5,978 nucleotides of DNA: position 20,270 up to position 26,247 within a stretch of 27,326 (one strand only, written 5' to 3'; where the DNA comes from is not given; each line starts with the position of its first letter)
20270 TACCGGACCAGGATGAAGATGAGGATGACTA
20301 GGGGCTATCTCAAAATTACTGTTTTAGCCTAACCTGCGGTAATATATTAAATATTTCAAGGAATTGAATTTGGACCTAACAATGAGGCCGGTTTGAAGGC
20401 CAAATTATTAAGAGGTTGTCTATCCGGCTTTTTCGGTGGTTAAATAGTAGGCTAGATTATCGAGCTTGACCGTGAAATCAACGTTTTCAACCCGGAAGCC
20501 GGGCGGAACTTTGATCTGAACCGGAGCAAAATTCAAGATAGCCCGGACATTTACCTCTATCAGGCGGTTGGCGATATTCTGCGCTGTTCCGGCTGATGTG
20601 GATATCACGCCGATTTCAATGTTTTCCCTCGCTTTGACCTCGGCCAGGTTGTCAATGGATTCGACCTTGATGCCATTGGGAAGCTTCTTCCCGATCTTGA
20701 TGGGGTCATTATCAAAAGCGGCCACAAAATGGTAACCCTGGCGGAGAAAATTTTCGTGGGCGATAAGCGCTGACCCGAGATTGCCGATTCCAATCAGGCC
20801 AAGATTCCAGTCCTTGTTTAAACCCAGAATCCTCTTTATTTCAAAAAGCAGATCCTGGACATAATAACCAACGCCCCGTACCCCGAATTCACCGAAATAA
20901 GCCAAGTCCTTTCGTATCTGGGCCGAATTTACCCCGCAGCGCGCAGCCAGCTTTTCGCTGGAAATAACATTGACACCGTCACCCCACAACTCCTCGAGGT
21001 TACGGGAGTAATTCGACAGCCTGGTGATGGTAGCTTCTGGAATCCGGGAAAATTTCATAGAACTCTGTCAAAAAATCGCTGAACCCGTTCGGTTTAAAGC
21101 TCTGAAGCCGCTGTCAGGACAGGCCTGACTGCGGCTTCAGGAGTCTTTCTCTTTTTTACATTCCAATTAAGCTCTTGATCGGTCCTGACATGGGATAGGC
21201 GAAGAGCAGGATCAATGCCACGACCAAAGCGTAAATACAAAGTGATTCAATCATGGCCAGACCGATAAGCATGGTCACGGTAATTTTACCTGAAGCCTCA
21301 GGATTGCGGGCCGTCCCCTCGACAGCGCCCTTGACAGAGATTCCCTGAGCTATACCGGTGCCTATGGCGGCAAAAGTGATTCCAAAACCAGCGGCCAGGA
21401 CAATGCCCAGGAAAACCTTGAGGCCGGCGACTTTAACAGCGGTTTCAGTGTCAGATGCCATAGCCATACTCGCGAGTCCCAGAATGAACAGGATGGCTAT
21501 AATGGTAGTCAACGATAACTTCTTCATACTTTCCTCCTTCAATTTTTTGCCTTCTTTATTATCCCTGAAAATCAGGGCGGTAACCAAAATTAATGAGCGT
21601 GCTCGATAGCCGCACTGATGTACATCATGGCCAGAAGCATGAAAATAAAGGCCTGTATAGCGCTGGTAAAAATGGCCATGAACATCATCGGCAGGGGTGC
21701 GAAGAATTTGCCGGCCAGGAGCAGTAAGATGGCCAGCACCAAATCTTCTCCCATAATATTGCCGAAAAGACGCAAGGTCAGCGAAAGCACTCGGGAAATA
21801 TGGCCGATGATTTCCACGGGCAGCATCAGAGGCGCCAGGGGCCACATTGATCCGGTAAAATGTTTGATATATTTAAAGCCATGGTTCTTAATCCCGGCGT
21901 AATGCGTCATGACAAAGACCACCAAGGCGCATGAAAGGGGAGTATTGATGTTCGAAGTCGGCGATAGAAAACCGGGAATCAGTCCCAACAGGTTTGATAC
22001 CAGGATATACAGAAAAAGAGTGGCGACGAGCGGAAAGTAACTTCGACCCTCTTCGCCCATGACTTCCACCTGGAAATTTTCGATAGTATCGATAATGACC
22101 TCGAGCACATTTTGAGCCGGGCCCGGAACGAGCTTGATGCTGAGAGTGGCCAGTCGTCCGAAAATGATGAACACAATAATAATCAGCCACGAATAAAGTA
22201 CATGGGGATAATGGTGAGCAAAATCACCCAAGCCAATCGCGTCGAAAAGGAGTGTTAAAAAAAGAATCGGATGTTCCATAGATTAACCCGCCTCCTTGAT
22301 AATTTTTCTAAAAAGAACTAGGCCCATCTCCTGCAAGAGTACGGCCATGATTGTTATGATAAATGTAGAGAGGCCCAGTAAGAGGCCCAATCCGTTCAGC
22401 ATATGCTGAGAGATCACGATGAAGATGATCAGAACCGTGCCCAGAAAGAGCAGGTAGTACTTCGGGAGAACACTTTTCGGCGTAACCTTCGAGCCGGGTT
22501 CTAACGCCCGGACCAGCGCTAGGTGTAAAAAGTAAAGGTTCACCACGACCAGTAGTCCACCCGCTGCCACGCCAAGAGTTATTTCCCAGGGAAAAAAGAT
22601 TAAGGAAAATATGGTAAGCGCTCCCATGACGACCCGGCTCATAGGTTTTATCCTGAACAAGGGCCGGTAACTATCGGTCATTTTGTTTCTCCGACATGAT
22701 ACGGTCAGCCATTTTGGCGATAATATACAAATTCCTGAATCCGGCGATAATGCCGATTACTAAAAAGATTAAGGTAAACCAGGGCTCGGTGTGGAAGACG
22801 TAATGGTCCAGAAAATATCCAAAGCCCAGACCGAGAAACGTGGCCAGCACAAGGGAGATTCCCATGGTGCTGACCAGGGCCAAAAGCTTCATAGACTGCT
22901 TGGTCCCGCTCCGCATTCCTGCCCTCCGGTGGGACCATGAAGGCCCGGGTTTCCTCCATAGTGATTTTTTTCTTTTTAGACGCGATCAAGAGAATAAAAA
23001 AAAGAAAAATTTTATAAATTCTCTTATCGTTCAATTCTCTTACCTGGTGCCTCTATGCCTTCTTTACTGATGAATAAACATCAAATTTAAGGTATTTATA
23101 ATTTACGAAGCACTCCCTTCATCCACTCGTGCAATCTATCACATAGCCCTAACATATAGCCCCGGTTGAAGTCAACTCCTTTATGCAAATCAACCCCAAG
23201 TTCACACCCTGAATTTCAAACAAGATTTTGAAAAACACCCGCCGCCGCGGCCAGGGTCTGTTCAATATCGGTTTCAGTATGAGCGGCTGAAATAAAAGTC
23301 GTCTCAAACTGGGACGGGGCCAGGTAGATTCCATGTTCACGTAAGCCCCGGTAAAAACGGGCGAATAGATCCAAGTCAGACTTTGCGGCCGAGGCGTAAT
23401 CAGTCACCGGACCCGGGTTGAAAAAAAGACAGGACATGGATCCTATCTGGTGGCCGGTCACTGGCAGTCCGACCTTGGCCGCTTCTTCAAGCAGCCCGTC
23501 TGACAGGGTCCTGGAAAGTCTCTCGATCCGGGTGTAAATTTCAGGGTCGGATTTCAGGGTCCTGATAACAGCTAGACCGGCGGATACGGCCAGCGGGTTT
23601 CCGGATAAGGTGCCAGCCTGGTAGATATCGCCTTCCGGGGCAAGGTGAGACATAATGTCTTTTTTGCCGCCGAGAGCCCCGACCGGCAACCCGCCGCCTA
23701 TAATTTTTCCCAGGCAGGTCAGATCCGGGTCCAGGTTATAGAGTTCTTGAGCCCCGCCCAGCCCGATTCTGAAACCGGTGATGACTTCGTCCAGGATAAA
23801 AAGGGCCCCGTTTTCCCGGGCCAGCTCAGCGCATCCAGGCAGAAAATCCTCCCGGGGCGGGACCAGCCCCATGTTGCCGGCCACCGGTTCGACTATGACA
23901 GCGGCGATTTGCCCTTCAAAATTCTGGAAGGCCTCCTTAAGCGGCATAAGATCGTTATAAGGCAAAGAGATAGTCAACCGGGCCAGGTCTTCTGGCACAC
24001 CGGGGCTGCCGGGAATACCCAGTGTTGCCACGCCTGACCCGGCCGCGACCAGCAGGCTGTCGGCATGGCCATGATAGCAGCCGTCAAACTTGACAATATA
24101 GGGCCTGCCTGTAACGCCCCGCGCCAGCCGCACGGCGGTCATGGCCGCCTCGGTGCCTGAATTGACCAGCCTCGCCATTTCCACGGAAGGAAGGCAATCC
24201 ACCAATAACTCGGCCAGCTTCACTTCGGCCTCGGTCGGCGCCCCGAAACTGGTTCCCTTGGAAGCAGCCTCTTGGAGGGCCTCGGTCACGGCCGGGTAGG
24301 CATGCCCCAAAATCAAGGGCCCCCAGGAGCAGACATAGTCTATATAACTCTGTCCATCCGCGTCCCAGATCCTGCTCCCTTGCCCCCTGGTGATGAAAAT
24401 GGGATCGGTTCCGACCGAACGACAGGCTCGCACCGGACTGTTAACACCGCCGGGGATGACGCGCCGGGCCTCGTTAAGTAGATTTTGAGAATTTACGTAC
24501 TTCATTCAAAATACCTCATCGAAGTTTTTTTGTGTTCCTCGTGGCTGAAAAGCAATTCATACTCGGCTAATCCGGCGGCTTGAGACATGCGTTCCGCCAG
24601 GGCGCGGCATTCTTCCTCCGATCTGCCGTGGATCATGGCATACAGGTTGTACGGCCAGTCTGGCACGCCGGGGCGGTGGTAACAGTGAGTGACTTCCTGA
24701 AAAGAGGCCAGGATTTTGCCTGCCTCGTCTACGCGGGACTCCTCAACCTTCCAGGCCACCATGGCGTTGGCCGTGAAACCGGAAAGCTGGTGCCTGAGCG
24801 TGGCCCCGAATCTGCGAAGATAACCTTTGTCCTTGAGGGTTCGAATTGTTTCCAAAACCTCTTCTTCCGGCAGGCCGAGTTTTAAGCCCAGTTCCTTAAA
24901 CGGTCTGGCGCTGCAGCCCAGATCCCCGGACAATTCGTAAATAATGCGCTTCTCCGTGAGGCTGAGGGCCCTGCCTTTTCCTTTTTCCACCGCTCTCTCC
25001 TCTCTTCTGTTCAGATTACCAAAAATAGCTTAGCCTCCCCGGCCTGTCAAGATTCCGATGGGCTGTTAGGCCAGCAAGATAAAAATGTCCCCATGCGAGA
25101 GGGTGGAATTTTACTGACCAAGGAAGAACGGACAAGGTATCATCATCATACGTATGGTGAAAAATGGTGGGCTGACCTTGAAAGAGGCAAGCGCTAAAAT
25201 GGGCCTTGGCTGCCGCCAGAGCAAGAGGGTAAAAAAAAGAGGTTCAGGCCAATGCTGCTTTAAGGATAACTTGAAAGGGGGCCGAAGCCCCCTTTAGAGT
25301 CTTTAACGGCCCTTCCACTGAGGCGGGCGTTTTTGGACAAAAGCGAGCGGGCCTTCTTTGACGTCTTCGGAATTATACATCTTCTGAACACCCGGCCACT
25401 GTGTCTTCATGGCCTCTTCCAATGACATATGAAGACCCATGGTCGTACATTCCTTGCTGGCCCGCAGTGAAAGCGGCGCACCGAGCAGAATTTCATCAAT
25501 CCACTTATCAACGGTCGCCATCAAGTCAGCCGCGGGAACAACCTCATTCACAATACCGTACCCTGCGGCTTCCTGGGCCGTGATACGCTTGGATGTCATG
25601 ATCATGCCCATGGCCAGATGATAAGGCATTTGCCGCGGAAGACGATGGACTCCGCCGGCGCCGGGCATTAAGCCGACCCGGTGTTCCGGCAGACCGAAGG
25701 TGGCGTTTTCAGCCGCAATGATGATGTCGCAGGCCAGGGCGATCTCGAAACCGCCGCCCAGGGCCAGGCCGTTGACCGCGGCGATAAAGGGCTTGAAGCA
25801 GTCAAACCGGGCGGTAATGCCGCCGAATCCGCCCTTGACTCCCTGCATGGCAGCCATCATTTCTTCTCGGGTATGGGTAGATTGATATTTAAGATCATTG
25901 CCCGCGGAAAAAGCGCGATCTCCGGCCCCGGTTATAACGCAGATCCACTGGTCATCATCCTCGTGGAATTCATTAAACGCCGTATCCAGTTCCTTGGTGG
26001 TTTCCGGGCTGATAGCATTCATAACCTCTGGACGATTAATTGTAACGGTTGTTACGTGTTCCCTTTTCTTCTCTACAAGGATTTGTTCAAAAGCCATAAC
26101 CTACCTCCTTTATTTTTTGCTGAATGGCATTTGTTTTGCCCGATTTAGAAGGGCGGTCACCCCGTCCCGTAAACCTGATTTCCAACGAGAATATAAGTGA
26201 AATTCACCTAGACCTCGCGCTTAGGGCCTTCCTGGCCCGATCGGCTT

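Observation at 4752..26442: Dense family of miniature inverted-repeat elements: about 8 copies in 27 kb, in three size classes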

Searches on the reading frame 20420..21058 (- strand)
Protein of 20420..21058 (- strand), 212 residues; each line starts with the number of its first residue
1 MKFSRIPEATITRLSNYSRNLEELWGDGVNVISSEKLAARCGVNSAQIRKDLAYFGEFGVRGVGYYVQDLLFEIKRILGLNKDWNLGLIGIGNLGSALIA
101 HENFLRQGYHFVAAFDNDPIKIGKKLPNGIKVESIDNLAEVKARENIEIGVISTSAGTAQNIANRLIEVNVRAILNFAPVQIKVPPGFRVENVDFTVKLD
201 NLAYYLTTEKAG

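Call 11: find_encoding_contigs(protein=window:20420-21058:-, flank=10000, max_places=6)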
Protein window:20420-21058:- (212 aa): 1 contig read that carries it; 1 place shown.
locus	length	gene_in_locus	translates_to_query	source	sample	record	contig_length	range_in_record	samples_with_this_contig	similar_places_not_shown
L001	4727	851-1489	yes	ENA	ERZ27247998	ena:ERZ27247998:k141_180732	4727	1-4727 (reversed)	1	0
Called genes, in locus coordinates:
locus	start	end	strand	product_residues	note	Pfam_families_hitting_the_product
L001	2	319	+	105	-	?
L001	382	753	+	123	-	PF00137:ATP-synt_C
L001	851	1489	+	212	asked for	PF06971:Put_DNA-bind_N, PF02629:CoA_binding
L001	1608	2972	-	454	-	PF00289:Biotin_carb_N, PF02786:CPSase_L_D2, PF07478:Dala_Dala_lig_C (weak), PF02785:Biotin_carb_C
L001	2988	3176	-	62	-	-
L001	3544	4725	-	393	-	?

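Call 69: search_protein_families(library=pfam, proteins=[window:20420-21058:-], max_evalue=0.00001)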
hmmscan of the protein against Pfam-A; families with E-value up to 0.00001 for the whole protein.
window:20420-21058:- (212 aa): 2 families
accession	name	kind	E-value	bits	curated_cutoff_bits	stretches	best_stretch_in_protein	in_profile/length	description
PF06971.19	Put_DNA-bind_N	-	5e-19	68.6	27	1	6-52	2-48/49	Putative DNA-binding protein N-terminus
PF02629.25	CoA_binding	-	5.2e-14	53.2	22.3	1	81-180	1-97/97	CoA binding domain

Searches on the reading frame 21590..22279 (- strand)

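Call 69: search_protein_families(library=pfam, proteins=[window:21590-22279:-], max_evalue=0.00001)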
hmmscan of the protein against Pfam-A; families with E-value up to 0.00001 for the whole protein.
window:21590-22279:- (229 aa): 1 family
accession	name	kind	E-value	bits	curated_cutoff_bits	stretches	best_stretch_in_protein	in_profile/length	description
PF00119.25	ATP-synt_A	-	1.1e-55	189.3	33.9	1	27-222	1-217/217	ATP synthase A chain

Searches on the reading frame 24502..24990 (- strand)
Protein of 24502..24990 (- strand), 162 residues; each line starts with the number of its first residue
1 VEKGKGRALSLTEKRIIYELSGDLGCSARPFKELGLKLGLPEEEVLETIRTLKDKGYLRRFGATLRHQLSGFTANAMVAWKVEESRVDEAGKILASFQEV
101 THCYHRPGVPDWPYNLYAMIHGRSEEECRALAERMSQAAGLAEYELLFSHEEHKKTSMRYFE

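Call 23: search_protein_families(library=pfam, proteins=[window:24502-24990:-], max_evalue=0.001)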
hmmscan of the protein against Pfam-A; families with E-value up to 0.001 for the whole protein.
window:24502-24990:- (162 aa): 3 families
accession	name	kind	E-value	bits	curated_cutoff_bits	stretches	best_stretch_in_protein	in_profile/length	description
PF17805.7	AsnC_trans_reg2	-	6.5e-34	116.4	27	1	71-154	3-86/86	AsnC-like ligand binding domain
PF22451.2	NirdL-like_HTH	-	1.7e-13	50.3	27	1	13-59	1-47/47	Siroheme decarboxylase NirDL-like HTH domain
PF13404.12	HTH_AsnC-type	-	0.00044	20.5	27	0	14-52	6-41/42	AsnC-type helix-turn-helix domain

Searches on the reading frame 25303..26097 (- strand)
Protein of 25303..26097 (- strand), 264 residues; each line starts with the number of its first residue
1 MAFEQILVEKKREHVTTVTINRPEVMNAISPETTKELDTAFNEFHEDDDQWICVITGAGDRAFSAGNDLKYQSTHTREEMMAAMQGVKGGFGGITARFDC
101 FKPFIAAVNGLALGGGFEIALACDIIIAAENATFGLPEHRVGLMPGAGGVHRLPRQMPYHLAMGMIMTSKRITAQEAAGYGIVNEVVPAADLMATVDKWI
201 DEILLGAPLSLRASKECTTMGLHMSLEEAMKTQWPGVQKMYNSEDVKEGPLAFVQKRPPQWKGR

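Call 29: find_encoding_contigs(protein=window:25303-26097:-, flank=10000, max_places=4)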
Protein window:25303-26097:- (264 aa): 2 contigs read that carry it; 2 places shown.
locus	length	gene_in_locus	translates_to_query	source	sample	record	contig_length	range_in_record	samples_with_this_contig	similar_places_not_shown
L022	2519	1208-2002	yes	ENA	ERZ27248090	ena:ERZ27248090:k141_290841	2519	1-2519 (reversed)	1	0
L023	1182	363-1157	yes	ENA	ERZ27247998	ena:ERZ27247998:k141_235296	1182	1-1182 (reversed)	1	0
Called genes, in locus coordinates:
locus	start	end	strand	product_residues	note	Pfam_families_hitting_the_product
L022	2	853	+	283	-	?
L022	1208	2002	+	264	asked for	PF00378:ECH_1, PF16113:ECH_2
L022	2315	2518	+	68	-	?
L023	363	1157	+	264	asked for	PF00378:ECH_1, PF16113:ECH_2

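Call 69: search_protein_families(library=pfam, proteins=[window:25303-26097:-], max_evalue=0.00001)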
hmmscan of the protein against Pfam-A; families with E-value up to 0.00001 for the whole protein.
window:25303-26097:- (264 aa): 2 families
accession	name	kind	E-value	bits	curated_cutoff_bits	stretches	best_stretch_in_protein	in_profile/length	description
PF00378.25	ECH_1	-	2.4e-65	220.8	27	1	12-263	3-250/251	Enoyl-CoA hydratase/isomerase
PF16113.10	ECH_2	-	7.8e-37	127.9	27.2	1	16-196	2-181/335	Enoyl-CoA hydratase/isomerase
